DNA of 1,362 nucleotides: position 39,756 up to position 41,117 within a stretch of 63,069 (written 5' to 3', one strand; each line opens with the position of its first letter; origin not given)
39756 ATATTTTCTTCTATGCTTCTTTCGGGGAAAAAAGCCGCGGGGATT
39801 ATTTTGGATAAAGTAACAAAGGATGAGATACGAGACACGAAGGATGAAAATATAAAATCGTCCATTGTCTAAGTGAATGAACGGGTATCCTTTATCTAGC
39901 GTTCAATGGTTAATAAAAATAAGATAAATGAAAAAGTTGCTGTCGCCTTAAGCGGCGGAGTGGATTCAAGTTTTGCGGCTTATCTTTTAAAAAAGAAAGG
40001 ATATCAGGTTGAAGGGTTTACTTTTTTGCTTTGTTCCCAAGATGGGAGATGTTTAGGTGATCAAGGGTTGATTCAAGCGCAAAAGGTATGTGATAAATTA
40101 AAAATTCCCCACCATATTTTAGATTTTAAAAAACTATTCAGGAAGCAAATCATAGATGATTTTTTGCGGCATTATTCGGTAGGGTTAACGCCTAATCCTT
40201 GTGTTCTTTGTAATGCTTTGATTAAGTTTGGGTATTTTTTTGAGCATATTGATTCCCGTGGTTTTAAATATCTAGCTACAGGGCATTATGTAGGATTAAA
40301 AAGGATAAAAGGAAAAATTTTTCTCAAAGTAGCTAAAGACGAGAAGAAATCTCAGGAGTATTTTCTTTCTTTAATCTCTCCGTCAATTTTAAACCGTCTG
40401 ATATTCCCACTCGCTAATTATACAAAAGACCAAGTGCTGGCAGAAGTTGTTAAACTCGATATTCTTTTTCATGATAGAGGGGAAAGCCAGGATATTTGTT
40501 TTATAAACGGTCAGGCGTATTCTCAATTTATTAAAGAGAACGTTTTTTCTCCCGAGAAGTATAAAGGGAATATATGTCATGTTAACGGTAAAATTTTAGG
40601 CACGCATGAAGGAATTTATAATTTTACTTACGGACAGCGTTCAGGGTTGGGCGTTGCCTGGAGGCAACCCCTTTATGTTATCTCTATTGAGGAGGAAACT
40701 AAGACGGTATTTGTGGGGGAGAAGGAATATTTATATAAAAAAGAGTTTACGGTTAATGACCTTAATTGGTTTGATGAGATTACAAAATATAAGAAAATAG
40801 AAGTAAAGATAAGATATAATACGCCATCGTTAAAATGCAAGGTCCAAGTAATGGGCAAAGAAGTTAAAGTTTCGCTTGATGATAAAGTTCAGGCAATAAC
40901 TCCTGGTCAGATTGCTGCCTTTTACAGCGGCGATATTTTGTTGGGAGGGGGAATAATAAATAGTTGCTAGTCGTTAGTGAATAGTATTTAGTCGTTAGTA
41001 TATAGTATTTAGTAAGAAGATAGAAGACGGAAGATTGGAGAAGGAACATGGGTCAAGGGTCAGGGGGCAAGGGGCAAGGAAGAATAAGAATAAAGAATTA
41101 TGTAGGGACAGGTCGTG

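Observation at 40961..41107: A 147-nt stretch (last codons of mnmA plus most of the mnmA-larE spacer) parses as 21 consecutive heptads in one unbroken 7-nt register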

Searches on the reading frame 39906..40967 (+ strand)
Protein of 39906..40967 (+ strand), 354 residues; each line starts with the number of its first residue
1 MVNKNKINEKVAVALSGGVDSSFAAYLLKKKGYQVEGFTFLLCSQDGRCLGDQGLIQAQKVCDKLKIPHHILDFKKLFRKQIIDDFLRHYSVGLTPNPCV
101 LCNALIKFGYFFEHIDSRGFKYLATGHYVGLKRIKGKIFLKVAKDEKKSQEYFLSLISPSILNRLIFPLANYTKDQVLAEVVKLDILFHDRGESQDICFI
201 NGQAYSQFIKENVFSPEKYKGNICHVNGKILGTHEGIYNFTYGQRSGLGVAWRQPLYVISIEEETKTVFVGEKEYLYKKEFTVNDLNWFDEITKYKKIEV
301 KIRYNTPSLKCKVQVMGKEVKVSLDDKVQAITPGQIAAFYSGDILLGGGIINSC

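Call 9: find_related_loci(query=window:39906-40967:+, collection=genome_contigs, flank=6000)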
Query window:39906-40967:+ (354 aa) in genome_contigs; peptide patterns used: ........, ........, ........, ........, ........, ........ (x = any residue, [..] = any of these).
110 stretches matched a pattern; 4 encode a relative of the query (tblastn E <= 1e-3); 4 distinct loci.
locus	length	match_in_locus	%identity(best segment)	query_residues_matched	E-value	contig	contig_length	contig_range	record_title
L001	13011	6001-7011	44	8-352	6e-88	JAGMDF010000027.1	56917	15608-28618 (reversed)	MAG: candidate division WOR-3 bacterium isolate RS_17_4 ZL495.bin.4.fa_27, whole genome shotgun sequence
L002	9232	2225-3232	44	8-351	3e-84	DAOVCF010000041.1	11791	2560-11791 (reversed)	MAG TPA_asm: Candidatus Stahlbacteria bacterium isolate CSMAG_1024 CSMAG_1024_k141_1938085_length_11791_cov_20.9622, who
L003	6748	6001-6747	45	8-261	3e-67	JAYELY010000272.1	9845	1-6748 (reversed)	MAG: candidate division WOR-3 bacterium isolate MAG095 MAG095_272, whole genome shotgun sequence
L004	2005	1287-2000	44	7-245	1e-62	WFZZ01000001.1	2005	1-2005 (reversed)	MAG: Deltaproteobacteria bacterium isolate S143_37 k151_10272, whole genome shotgun sequence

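Call 10: search_protein_families(library=pfam, proteins=[window:39906-40967:+])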
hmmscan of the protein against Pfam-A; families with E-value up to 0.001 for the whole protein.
window:39906-40967:+ (354 aa): 7 families
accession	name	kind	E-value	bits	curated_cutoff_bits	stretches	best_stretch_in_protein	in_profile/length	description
PF03054.22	tRNA_Me_trans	-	3.5e-60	203.6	20.6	1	9-201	1-201/202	tRNA methyl transferase HUP domain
PF20258.4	tRNA_Me_trans_C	-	2.4e-21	76.3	20.6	1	279-351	2-77/77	Aminomethyltransferase beta-barrel domain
PF20259.3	tRNA_Me_trans_M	-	7.1e-16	58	27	1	208-272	3-66/66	tRNA methyl transferase PRC-barrel domain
PF00733.27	Asn_synthase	-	4.5e-06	27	21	1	9-91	18-96/354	Asparagine synthase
PF06508.19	QueC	-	1e-05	25.6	22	1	11-77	2-63/210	Queuosine biosynthesis protein QueC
PF02540.23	NAD_synthase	-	0.00017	21.2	21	1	2-78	13-85/242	NAD synthase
PF24167.1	DUF7411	-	0.00065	19.8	28.7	0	10-84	2-68/194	Family of unknown function (DUF7411)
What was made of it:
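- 39906..40970 (+): mnmA (tRNA 2-thiouridine(34) synthase). The last codons (AGT TGC TAG) are supplied by the first heptads. Pfam hits in call 10.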

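Call 13: find_encoding_contigs(protein=window:39906-40967:+, flank=3000, max_places=6)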
Protein window:39906-40967:+ (354 aa): 5 contigs read that carry it; 3 places shown.
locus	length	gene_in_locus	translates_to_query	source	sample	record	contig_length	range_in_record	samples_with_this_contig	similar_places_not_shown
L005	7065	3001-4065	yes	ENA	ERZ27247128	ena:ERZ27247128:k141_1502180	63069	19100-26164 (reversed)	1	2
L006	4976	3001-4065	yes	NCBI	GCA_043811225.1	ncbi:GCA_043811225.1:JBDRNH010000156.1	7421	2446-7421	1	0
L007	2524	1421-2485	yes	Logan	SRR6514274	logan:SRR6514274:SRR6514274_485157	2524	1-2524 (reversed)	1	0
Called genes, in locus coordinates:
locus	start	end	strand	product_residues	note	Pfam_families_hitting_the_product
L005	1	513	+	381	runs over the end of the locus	PF00266:Aminotran_5, PF01212:Beta_elim_lyase, PF01041:DegT_DnrJ_EryC1 (weak)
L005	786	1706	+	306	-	PF02445:NadA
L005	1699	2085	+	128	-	PF01592:NifU_N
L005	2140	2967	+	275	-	PF01946:Thi4, PF00890:FAD_binding_2 (weak), PF01266:DAO (weak), PF01494:FAD_binding_3 (weak), PF03486:HI0933_like (weak), PF07992:Pyr_redox_2 (weak), PF12831:FAD_oxidored, PF13450:NAD_binding_8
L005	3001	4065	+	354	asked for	PF00733:Asn_synthase (weak), PF03054:tRNA_Me_trans, PF06508:QueC (faint), PF20259:tRNA_Me_trans_M, PF20258:tRNA_Me_trans_C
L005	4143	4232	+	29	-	-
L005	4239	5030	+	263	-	PF02540:NAD_synthase (weak), PF01171:ATP_bind_3 (faint), PF06508:QueC (faint)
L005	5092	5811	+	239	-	PF08843:AbiEii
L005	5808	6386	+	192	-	PF13744:HTH_37 (weak), PF12844:HTH_19, PF13560:HTH_31, PF01381:HTH_3, PF13443:HTH_26 (weak)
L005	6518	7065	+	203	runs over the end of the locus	PF03425:CBM_11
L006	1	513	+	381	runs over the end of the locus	PF00266:Aminotran_5, PF01212:Beta_elim_lyase, PF01041:DegT_DnrJ_EryC1 (weak)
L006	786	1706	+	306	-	PF02445:NadA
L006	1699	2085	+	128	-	PF01592:NifU_N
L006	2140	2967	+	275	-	PF01946:Thi4, PF00890:FAD_binding_2 (weak), PF01266:DAO (weak), PF01494:FAD_binding_3 (weak), PF03486:HI0933_like (weak), PF07992:Pyr_redox_2 (weak), PF12831:FAD_oxidored, PF13450:NAD_binding_8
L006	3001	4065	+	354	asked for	PF00733:Asn_synthase (weak), PF03054:tRNA_Me_trans, PF06508:QueC (faint), PF20259:tRNA_Me_trans_M, PF20258:tRNA_Me_trans_C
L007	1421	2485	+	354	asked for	PF00733:Asn_synthase (weak), PF03054:tRNA_Me_trans, PF06508:QueC (faint), PF20259:tRNA_Me_trans_M, PF20258:tRNA_Me_trans_C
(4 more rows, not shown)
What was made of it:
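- The ORF was called by the gene finder in the public record (call 13).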

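Call 16: find_homologous_proteins(query=window:39906-40967:+, max_evalue=1e-60)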
Query window:39906-40967:+ (354 aa): 4786 proteins with E <= 1e-60 among 8000 candidates; the best 120 are listed.
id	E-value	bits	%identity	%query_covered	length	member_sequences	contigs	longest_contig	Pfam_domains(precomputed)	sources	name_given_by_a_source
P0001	1.6e-237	805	100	100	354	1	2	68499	PF00733.28,PF20259.4,PF03054.23,PF06508.20,PF20258.5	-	-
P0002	1.4e-155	536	68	95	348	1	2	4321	PF00733.28,PF20259.4,PF03054.23,PF06508.20,PF20258.5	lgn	-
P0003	4.0e-143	495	64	98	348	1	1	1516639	PF20259.4,PF03054.23,PF20258.5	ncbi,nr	ncbi:MAG: tRNA 2-thiouridine(34) synthase MnmA [Candidatus Omnitrophota bacterium]|nr:MAG: tRNA 2-th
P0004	4.3e-125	435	55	97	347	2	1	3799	PF20259.4,PF03054.23,PF06508.20,PF02568.21,PF20258.5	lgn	-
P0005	9.0e-124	431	56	97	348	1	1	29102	PF00733.28,PF20259.4,PF03054.23,PF20258.5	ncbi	-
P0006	2.3e-123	430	58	97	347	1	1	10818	PF00733.28,PF20259.4,PF03054.23,PF06508.20,PF20258.5,PF02540.24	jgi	jgi:tRNA-specific 2-thiouridylase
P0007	5.7e-121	422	57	98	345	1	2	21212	PF20259.4,PF03054.23,PF01171.27,PF20258.5,PF02540.24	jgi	jgi:tRNA-specific 2-thiouridylase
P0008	6.4e-121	421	54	98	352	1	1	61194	PF00733.28,PF20259.4,PF03054.23,PF20258.5,PF02540.24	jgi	jgi:tRNA-specific 2-thiouridylase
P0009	9.6e-121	421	55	97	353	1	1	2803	PF00733.28,PF20259.4,PF03054.23,PF20258.5,PF02540.24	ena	-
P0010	4.1e-120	419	54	97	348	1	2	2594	PF20259.4,PF03054.23,PF20258.5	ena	-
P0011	8.9e-120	418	56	97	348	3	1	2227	PF00733.28,PF20259.4,PF03054.23,PF06508.20,PF20258.5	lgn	-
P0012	1.5e-119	417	54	97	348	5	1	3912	PF20259.4,PF03054.23,PF01171.27,PF20258.5,PF02540.24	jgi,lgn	-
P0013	2.3e-119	416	53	98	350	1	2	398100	PF20259.4,PF03054.23,PF20258.5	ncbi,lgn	ncbi:MAG: tRNA 2-thiouridine(34) synthase MnmA [Candidatus Omnitrophota bacterium]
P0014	3.0e-119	416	54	97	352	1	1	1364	PF00733.28,PF20259.4,PF03054.23,PF01171.27,PF20258.5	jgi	jgi:tRNA-specific 2-thiouridylase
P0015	7.3e-119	415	53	97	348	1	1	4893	PF20259.4,PF03054.23,PF06508.20,PF20258.5,PF02540.24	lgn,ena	-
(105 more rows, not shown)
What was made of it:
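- On STRR (cyanobacterial heptanucleotide repeats): The host is Omnitrophota by the best named MnmA homologues (call 16).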

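Call 18: find_encoding_contigs(protein=P0003, flank=10000, max_places=3)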
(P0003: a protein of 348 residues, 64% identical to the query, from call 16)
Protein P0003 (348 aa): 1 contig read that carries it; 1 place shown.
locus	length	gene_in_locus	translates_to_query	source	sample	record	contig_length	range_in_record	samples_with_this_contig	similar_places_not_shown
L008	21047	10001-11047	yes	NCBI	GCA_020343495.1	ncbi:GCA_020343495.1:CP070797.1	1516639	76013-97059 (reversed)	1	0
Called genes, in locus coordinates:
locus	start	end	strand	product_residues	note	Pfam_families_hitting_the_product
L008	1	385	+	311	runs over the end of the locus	-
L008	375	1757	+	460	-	PF05137:PilN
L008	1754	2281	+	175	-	PF04350:PilO (weak)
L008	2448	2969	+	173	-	-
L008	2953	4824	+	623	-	PF03958:Secretin_N, PF00263:Secretin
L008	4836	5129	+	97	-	-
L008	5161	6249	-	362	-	PF03739:LptF_LptG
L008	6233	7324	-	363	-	PF03739:LptF_LptG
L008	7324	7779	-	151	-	PF00156:Pribosyltran (weak)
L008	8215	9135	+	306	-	PF02445:NadA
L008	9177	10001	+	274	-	PF01946:Thi4, PF00890:FAD_binding_2 (faint), PF01266:DAO (faint), PF03486:HI0933_like (weak), PF12831:FAD_oxidored, PF13450:NAD_binding_8 (weak)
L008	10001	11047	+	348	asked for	PF03054:tRNA_Me_trans, PF20259:tRNA_Me_trans_M, PF20258:tRNA_Me_trans_C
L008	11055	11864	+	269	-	-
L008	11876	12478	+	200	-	PF03425:CBM_11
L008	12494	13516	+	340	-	PF15887:Peptidase_Mx (weak)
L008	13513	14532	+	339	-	PF02655:ATP-grasp_3 (faint), PF07478:Dala_Dala_lig_C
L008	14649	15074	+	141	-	PF03330:DPBB_1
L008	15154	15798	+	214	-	-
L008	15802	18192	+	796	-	PF02574:S-methyl_trans, PF00809:Pterin_bind, PF02607:B12-binding_2, PF02310:B12-binding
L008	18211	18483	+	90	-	-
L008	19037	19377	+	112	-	-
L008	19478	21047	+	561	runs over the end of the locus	PF03717:PBP_dimer, PF00905:Transpeptidase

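Call 19: find_encoding_contigs(protein=P0002, flank=10000, max_places=3)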
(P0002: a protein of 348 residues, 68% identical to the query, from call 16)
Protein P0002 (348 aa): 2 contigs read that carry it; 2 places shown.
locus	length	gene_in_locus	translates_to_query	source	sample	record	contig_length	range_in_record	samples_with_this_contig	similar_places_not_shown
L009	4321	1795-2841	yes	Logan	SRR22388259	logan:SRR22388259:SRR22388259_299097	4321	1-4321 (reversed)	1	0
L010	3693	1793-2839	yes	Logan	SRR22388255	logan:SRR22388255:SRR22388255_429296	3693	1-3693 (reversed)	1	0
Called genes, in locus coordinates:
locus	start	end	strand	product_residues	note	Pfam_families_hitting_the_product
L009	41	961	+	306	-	PF02445:NadA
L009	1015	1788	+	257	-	PF01946:Thi4, PF00890:FAD_binding_2 (weak), PF01266:DAO (weak), PF01494:FAD_binding_3 (weak), PF03486:HI0933_like, PF07992:Pyr_redox_2 (weak), PF12831:FAD_oxidored, PF13450:NAD_binding_8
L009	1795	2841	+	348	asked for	PF00733:Asn_synthase (weak), PF03054:tRNA_Me_trans, PF06508:QueC (weak), PF20259:tRNA_Me_trans_M, PF20258:tRNA_Me_trans_C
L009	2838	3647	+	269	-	PF01171:ATP_bind_3 (faint), PF02540:NAD_synthase, PF00733:Asn_synthase (weak), PF06508:QueC (weak)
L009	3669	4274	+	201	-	PF03425:CBM_11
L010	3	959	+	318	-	?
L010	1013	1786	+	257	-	PF01946:Thi4, PF00890:FAD_binding_2 (weak), PF01266:DAO (weak), PF01494:FAD_binding_3 (weak), PF03486:HI0933_like, PF07992:Pyr_redox_2 (weak), PF12831:FAD_oxidored, PF13450:NAD_binding_8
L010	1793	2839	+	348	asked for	PF00733:Asn_synthase (weak), PF03054:tRNA_Me_trans, PF06508:QueC (weak), PF20259:tRNA_Me_trans_M, PF20258:tRNA_Me_trans_C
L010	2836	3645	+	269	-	PF01171:ATP_bind_3 (faint), PF02540:NAD_synthase, PF00733:Asn_synthase (weak), PF06508:QueC (weak)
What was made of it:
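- The mnmA-larE gap is 7 nt in L008 and a 4-nt overlap in L009, and several other spacers are also longer here: 55 vs 3, 177 vs 79 and 240 vs 116 nt (calls 18, 19). The spacer is absent from relatives (calls 18, 19).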

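Call 50: find_encoding_contigs(protein=P0005, flank=10000, max_places=1)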
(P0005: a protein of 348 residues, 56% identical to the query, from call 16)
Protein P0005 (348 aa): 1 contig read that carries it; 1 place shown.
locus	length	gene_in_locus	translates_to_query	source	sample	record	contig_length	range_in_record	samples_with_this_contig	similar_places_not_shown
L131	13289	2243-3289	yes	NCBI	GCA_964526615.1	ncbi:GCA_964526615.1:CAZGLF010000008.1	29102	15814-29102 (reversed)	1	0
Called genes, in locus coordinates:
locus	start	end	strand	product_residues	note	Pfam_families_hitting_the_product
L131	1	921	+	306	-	?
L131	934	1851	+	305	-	PF02445:NadA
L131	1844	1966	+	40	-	PF01592:NifU_N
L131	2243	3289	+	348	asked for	PF00733:Asn_synthase (weak), PF03054:tRNA_Me_trans, PF20259:tRNA_Me_trans_M, PF20258:tRNA_Me_trans_C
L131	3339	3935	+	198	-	PF03425:CBM_11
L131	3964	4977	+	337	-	PF15887:Peptidase_Mx (weak)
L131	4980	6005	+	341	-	PF02655:ATP-grasp_3, PF07478:Dala_Dala_lig_C, PF13535:ATP-grasp_4 (faint)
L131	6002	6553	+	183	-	PF01871:AMMECR1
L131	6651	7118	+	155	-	PF22381:Staph_reg_Sar_Rot, PF01047:MarR, PF12802:MarR_2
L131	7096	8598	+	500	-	PF02321:OEP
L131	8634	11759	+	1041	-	PF00873:ACR_tran, PF02355:SecD_SecF_C (faint)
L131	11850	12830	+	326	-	PF05170:AsmA (weak), PF05359:DUF748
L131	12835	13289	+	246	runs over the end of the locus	PF02219:MTHFR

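Call 51: find_encoding_contigs(protein=P0008, flank=10000, max_places=1)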
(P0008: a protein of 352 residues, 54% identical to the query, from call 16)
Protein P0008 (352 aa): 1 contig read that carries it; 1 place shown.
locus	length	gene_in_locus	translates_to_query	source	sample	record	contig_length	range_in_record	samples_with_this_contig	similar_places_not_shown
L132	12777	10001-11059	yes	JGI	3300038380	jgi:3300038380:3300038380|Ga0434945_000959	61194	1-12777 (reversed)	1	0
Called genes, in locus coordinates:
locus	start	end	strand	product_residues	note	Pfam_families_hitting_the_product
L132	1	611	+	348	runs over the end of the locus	PF01008:IF-2B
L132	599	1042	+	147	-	PF02367:TsaE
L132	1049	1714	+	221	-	PF00814:TsaD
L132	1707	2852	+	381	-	PF01168:Ala_racemase_N, PF00842:Ala_racemase_C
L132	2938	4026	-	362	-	PF03739:LptF_LptG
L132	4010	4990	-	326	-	PF03739:LptF_LptG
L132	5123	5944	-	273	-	PF18912:DZR_2, PF00156:Pribosyltran (weak)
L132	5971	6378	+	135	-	PF02082:Rrf2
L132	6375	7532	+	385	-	PF00266:Aminotran_5, PF01212:Beta_elim_lyase (weak), PF01041:DegT_DnrJ_EryC1 (weak)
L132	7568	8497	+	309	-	PF02445:NadA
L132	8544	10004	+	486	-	PF14890:Intein_splicing (weak), PF14528:LAGLIDADG_3, PF01592:NifU_N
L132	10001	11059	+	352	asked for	PF00733:Asn_synthase (faint), PF02540:NAD_synthase (weak), PF03054:tRNA_Me_trans, PF20259:tRNA_Me_trans_M, PF20258:tRNA_Me_trans_C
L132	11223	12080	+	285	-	PF02540:NAD_synthase (weak)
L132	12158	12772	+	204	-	PF03425:CBM_11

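Call 52: find_encoding_contigs(protein=P0013, flank=10000, max_places=1)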
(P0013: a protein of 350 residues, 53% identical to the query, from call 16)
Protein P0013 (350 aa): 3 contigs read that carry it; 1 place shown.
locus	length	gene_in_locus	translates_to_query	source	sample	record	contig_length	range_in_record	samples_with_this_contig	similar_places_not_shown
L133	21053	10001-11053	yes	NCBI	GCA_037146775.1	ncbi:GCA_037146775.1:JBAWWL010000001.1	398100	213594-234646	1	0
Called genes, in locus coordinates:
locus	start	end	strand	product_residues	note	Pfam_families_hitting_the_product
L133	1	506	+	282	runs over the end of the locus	PF00586:AIRS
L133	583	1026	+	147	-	PF02367:TsaE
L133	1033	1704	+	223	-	PF00814:TsaD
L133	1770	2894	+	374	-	PF01168:Ala_racemase_N, PF00842:Ala_racemase_C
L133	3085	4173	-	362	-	PF03739:LptF_LptG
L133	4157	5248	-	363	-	PF03739:LptF_LptG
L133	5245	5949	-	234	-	PF18912:DZR_2, PF00156:Pribosyltran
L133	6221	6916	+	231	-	PF13489:Methyltransf_23, PF05219:DREV (weak), PF08241:Methyltransf_11, PF08242:Methyltransf_12, PF13649:Methyltransf_25, PF13847:Methyltransf_31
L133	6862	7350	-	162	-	PF18912:DZR_2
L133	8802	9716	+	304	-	PF02445:NadA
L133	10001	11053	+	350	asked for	PF03054:tRNA_Me_trans, PF20259:tRNA_Me_trans_M, PF20258:tRNA_Me_trans_C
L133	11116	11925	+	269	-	-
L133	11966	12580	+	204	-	PF03425:CBM_11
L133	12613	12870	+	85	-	-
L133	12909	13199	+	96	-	PF05402:PqqD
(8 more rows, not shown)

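Call 53: find_encoding_contigs(protein=P0007, flank=10000, max_places=1)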
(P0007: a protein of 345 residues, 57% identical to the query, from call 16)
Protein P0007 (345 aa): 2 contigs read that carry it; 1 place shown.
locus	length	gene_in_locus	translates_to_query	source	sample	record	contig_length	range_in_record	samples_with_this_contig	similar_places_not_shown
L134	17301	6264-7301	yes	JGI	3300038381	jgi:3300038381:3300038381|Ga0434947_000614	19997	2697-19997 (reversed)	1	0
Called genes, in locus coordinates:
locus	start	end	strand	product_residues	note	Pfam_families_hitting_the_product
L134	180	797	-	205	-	PF13240:Zn_Ribbon_1 (weak), PF13248:Zn_ribbon_3 (weak), PF24460:DUF7575 (weak), PF03703:bPH_2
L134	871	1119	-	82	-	-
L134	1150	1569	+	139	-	PF02082:Rrf2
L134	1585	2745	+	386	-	PF00266:Aminotran_5, PF00155:Aminotran_1_2 (weak), PF01041:DegT_DnrJ_EryC1 (weak), PF01212:Beta_elim_lyase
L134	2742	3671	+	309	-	PF02445:NadA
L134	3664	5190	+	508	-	PF01592:NifU_N (weak), PF14890:Intein_splicing, PF14528:LAGLIDADG_3 (weak), PF01592:NifU_N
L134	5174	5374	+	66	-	-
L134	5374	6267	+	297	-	PF01171:ATP_bind_3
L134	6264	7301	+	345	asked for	PF01171:ATP_bind_3 (weak), PF02540:NAD_synthase (faint), PF03054:tRNA_Me_trans, PF20259:tRNA_Me_trans_M, PF20258:tRNA_Me_trans_C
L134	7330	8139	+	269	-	PF02540:NAD_synthase (weak), PF01171:ATP_bind_3 (faint)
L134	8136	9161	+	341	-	PF15887:Peptidase_Mx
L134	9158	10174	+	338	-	PF02655:ATP-grasp_3, PF07478:Dala_Dala_lig_C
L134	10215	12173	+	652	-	PF00009:GTP_EFTU (faint), PF01926:MMR_HSR1, PF02421:FeoB_N, PF04548:AIG1 (weak), PF17910:FeoB_Cyto, PF07670:Gate, PF07664:FeoB_C, PF07670:Gate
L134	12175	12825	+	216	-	PF02742:Fe_dep_repr_C, PF04023:FeoA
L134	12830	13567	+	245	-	PF01171:ATP_bind_3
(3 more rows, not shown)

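Call 77: search_protein_families(library=ncbifam, proteins=[window:39906-40967:+], max_evalue=0.00001)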
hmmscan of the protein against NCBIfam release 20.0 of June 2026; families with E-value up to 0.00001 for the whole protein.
window:39906-40967:+ (354 aa): 6 families
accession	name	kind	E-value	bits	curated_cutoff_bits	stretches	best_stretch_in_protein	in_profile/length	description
NF001138.1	PRK00143.1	equivalog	3.7e-111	371.4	284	1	10-351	1-345/345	tRNA 2-thiouridine(34) synthase MnmA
TIGR00420.1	trmU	equivalog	1.4e-98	330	236.95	1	10-351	2-351/351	tRNA 2-thiouridine(34) synthase MnmA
NF011258.0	PRK14664.1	equivalog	1.2e-67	228.5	680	1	7-353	4-347/362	tRNA 2-thiouridine(34) synthase MnmA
NF011259.0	PRK14665.1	equivalog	3.3e-61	207.2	364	1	7-351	4-358/360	tRNA 2-thiouridine(34) synthase MnmA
NF049949.1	tRNAsynTtuAPyrococ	equivalog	6.3e-11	42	450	1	7-128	46-156/292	tRNA-5-methyluridine(54) 2-sulfurtransferase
TIGR00364.1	TIGR00364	equivalog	1.9e-07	30.8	150.3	1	13-77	3-62/201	7-cyano-7-deazaguanine synthase QueC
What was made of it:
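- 39906..40970 (+): NCBIfam NF001138 scores 371 bits against a cut-off of 284, and the model ends at residue 351 of 354 (call 77).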

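Call 87: find_encoding_contigs(protein=P0006, flank=4000, max_places=1)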
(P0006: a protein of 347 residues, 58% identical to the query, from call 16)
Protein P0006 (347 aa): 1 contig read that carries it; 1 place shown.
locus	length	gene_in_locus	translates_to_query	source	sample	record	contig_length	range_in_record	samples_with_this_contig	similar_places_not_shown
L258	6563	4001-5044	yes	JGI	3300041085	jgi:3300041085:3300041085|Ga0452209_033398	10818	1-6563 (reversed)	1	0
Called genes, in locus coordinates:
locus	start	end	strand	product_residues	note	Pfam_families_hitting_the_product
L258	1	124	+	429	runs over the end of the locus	PF13499:EF-hand_7 (faint), PF13405:EF-hand_6 (faint), PF00036:EF-hand_1 (weak), PF13202:EF-hand_5 (weak), PF04909:Amidohydro_2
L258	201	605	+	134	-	PF02082:Rrf2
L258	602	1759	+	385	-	PF00266:Aminotran_5, PF01212:Beta_elim_lyase, PF01041:DegT_DnrJ_EryC1 (weak)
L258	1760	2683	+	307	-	PF02445:NadA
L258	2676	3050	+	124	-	PF01592:NifU_N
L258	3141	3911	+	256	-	PF01946:Thi4, PF00890:FAD_binding_2 (faint), PF01266:DAO (weak), PF01494:FAD_binding_3 (weak), PF03486:HI0933_like (weak), PF07992:Pyr_redox_2 (faint), PF12831:FAD_oxidored, PF13450:NAD_binding_8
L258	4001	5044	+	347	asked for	PF00733:Asn_synthase (weak), PF02540:NAD_synthase, PF03054:tRNA_Me_trans, PF06508:QueC (weak), PF20259:tRNA_Me_trans_M, PF20258:tRNA_Me_trans_C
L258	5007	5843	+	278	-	PF02540:NAD_synthase (weak)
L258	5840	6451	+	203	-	PF03425:CBM_11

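Call 88: find_encoding_contigs(protein=P0004, flank=4000, max_places=1)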
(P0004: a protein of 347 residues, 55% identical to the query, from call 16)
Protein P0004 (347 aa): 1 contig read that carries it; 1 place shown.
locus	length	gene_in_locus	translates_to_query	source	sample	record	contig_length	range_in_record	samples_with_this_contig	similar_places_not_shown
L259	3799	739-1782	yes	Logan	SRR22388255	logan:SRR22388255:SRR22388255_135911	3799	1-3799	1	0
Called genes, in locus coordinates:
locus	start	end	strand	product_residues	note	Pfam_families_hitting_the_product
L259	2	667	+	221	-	?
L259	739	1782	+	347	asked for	PF02568:ThiI (faint), PF03054:tRNA_Me_trans, PF06508:QueC (faint), PF20259:tRNA_Me_trans_M, PF20258:tRNA_Me_trans_C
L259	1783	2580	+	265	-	-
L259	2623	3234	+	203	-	PF03425:CBM_11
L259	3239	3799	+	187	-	?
